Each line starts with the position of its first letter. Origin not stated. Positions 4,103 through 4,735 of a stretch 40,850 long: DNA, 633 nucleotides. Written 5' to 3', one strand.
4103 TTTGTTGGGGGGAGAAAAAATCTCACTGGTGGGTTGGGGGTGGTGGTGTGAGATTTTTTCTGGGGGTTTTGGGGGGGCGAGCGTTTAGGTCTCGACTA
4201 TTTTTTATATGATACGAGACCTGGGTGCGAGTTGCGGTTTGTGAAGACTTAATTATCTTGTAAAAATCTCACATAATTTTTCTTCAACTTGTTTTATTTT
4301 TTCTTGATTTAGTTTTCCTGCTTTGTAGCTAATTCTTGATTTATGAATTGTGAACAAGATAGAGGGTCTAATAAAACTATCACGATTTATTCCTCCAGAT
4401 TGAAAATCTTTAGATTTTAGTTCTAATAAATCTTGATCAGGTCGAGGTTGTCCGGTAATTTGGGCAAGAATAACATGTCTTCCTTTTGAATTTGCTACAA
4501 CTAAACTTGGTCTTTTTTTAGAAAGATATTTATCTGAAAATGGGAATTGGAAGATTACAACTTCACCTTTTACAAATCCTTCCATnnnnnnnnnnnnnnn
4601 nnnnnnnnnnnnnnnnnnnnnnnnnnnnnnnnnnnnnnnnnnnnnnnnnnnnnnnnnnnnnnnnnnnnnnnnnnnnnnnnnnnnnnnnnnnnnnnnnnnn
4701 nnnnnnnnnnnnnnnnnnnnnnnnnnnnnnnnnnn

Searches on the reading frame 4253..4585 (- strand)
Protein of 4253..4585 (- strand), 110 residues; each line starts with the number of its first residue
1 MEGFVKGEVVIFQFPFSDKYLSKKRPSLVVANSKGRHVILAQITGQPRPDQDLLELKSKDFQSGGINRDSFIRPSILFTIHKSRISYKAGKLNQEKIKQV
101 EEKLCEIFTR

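Call 40: search_protein_families(library=pfam, proteins=[window:4253-4585:-], max_evalue=0.01)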
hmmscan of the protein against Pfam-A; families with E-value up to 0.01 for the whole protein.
window:4253-4585:- (110 aa): 1 family
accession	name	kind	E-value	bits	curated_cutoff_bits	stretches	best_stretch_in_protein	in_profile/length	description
PF02452.23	PemK_toxin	-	4.9e-13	49.7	23.1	1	6-108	2-109/109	PemK-like, MazF-like toxin of type II toxin-antitoxin system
